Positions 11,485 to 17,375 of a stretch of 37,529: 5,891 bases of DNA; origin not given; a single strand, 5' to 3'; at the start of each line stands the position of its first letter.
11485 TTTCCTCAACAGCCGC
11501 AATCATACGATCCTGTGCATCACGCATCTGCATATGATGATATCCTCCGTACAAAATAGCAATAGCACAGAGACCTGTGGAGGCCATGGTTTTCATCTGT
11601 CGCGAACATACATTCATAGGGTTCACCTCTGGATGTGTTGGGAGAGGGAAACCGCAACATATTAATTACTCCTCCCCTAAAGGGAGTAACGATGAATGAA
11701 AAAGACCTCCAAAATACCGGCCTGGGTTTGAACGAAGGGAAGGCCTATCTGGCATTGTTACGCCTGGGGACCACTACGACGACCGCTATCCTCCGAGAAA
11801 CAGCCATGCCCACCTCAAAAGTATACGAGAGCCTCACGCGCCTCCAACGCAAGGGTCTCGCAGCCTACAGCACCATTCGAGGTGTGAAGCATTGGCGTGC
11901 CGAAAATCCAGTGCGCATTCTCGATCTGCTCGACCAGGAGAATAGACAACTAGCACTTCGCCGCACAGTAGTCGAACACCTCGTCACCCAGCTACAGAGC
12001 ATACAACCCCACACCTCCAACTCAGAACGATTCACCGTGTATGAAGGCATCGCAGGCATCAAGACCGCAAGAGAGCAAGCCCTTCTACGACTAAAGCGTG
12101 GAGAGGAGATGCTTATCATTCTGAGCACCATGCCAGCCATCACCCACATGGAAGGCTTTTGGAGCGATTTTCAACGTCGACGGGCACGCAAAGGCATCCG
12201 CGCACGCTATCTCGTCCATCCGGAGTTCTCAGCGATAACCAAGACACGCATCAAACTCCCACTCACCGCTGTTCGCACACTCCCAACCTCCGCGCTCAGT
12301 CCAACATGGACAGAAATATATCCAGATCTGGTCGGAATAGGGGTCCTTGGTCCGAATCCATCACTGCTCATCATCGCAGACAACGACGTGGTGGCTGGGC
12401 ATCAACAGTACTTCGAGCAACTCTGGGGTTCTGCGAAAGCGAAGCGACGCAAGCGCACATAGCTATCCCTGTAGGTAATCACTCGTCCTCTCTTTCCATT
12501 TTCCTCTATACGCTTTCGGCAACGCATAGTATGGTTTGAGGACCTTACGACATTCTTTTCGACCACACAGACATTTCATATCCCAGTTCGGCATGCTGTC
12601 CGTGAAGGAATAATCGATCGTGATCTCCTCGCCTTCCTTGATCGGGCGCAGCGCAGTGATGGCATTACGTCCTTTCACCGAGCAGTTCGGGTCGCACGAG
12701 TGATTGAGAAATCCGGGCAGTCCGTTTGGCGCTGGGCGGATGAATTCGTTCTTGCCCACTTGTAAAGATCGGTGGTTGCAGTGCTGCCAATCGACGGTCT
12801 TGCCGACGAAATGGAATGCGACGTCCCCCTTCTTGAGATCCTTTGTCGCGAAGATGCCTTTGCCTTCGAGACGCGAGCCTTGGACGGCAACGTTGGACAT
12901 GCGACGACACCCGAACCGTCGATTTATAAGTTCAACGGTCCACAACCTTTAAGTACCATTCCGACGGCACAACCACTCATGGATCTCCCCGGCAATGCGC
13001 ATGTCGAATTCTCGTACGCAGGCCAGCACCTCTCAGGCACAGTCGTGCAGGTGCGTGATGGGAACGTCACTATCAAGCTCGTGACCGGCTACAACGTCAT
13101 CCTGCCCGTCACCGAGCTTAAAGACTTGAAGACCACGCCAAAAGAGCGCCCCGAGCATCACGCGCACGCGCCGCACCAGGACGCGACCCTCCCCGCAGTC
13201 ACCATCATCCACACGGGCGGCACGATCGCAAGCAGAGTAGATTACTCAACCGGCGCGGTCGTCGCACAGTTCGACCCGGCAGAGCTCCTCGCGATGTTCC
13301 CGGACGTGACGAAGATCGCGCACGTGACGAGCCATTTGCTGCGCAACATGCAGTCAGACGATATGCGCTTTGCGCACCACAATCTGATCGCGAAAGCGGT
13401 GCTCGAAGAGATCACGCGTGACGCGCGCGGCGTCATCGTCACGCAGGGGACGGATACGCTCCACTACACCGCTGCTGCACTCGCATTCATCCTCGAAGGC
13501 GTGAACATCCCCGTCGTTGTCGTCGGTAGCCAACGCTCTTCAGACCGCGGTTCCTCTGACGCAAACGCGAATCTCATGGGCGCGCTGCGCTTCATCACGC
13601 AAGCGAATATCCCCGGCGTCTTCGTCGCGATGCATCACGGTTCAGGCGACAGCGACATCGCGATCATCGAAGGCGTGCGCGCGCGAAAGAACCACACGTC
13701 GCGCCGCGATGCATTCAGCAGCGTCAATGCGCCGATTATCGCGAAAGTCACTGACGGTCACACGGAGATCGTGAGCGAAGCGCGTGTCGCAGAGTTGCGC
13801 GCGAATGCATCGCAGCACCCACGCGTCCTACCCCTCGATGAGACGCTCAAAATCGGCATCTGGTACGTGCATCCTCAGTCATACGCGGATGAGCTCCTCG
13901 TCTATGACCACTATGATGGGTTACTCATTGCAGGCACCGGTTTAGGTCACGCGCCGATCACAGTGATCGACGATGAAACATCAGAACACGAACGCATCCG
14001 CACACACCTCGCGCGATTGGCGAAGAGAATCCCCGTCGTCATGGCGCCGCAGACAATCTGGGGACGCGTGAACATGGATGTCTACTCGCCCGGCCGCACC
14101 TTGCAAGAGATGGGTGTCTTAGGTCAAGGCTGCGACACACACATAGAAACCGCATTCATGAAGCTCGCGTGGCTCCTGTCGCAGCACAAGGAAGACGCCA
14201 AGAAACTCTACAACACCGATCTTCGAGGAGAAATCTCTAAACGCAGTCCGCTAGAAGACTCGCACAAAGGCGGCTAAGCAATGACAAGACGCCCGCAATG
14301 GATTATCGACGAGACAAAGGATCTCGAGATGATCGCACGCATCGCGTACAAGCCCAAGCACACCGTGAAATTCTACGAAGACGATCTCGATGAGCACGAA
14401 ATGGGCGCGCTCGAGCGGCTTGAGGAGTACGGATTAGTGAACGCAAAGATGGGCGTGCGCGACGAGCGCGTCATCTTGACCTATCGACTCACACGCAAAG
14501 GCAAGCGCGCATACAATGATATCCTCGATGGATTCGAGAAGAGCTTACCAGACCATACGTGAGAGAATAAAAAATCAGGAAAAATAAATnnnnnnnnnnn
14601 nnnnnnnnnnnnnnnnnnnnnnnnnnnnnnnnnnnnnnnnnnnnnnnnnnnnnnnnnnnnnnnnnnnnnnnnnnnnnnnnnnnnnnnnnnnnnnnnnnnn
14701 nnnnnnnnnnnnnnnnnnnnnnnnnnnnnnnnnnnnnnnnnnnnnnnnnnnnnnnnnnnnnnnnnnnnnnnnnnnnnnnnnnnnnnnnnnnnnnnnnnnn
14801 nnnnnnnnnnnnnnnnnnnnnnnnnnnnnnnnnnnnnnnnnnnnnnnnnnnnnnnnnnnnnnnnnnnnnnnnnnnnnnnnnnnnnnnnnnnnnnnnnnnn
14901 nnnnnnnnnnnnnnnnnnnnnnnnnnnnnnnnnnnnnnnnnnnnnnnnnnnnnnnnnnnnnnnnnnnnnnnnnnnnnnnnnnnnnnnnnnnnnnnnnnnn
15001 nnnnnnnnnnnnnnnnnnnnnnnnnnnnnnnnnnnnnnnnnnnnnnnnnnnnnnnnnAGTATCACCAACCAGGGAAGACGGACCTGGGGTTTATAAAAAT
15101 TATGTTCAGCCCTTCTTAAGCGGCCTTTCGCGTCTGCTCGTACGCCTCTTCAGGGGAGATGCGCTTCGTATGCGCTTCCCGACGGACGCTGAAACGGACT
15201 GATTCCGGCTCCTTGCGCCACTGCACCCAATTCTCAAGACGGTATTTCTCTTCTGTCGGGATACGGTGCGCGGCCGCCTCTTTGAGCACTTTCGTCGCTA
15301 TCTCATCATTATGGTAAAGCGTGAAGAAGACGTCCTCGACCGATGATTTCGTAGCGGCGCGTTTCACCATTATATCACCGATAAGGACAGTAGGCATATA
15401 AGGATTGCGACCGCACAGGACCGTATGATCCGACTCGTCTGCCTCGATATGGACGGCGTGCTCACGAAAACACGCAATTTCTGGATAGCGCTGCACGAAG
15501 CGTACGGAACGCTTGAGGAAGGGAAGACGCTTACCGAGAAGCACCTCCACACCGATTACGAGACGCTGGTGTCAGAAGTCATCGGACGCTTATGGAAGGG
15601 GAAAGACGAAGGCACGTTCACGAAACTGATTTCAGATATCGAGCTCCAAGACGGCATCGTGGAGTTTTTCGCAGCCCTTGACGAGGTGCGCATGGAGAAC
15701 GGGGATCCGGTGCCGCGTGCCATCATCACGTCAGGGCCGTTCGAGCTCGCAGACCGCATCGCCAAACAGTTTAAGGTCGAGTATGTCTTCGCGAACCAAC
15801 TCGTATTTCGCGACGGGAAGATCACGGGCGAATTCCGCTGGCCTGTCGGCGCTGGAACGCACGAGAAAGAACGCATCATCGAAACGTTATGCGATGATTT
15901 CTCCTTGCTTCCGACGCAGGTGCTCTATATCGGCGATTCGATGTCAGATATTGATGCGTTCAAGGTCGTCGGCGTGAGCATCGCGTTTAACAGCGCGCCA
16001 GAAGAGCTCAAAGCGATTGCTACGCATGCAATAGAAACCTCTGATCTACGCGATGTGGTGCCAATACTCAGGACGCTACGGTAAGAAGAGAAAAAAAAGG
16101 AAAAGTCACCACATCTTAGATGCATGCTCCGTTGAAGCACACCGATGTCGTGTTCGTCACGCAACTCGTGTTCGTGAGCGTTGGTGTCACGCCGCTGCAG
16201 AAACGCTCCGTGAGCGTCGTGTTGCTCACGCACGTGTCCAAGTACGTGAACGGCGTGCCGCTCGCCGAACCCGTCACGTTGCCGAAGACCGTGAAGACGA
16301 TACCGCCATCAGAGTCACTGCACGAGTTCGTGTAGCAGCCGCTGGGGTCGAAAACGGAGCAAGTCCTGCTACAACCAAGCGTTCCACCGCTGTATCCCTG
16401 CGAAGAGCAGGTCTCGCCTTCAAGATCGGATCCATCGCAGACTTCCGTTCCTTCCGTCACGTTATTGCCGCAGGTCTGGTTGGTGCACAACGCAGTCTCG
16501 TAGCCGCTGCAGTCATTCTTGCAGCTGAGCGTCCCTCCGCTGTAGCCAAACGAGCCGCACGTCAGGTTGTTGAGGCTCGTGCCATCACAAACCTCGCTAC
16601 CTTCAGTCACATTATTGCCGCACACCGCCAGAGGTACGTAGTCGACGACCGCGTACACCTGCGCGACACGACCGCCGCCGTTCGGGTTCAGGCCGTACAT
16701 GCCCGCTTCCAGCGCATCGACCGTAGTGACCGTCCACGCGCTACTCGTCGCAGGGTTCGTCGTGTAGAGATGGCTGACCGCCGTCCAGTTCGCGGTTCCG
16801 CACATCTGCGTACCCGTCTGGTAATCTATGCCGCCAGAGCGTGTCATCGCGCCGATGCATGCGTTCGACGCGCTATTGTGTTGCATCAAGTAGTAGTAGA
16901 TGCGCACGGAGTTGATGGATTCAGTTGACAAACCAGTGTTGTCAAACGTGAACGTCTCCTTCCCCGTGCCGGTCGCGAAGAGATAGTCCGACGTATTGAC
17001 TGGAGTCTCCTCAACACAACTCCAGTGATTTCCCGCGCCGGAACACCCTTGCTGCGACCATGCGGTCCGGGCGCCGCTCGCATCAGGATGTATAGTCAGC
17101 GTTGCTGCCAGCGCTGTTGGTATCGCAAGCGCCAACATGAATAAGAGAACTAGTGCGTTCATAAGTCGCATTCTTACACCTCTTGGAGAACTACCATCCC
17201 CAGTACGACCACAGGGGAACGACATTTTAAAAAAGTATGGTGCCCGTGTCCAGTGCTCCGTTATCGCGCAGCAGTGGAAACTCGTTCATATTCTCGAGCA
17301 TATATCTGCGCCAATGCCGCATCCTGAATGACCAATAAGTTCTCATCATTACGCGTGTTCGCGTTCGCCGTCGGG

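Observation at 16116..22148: Co-oriented cluster of exported envelope-acting enzymes: candidate cell-envelope attack / host-interaction locus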

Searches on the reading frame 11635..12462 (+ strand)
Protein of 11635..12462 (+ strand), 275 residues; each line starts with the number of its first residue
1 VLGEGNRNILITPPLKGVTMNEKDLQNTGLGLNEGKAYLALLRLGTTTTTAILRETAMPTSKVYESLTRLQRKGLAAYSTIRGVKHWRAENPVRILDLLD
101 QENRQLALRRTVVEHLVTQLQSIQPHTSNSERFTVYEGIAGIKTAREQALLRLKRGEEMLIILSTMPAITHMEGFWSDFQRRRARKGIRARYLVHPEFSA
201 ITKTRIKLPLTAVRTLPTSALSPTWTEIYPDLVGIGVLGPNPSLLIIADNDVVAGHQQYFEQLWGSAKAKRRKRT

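Call 16: search_protein_families(library=pfam, proteins=[window:11635-12462:+], max_evalue=0.001)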
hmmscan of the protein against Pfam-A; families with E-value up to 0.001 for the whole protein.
window:11635-12462:+ (275 aa): 1 family
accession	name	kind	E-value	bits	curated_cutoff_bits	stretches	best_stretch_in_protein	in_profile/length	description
PF01978.25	TrmB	-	3.5e-11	43.2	25.6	1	25-77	1-53/68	Sugar-specific transcriptional regulator TrmB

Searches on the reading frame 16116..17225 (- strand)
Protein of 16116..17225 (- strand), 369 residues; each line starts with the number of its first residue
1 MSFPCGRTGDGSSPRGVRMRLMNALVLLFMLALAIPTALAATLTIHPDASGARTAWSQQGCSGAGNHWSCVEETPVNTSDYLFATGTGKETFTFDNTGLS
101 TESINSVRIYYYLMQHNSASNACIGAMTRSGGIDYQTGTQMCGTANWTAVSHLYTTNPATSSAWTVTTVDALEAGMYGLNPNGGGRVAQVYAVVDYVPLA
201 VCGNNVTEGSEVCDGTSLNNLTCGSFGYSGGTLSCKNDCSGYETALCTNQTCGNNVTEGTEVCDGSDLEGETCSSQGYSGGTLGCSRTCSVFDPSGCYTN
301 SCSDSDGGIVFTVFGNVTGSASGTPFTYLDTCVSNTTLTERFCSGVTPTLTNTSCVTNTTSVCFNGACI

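Call 3: search_protein_families(library=pfam, proteins=[window:16116-17225:-], max_evalue=0.01)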
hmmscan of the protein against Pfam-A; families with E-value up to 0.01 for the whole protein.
window:16116-17225:- (369 aa): 0 families

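Call 4: search_protein_families(library=ncbifam, proteins=[window:16116-17225:-], max_evalue=0.01)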
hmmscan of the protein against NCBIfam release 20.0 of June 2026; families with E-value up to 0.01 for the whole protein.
window:16116-17225:- (369 aa): 0 families

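Call 24: search_protein_families(library=pfam, proteins=[window:16116-17171:-], max_evalue=10)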
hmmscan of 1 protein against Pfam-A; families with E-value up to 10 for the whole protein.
window:16116-17171:- (351 aa): 0 families
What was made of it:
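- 16116..17171 (-): Secreted Cys-rich repeat protein: signal peptide, beta-rich region, two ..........C repeats, and a C-terminal CxDSDGG module. Strain-specific insertion between PLD and the convergent HAD gene. No Pfam or NCBIfam hit (calls 3, 4, 24).
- On DUF4215 (Myxococcus-type Cys-rich repeat) surface proteins: No hit for the window protein even at E 10 (call 24).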
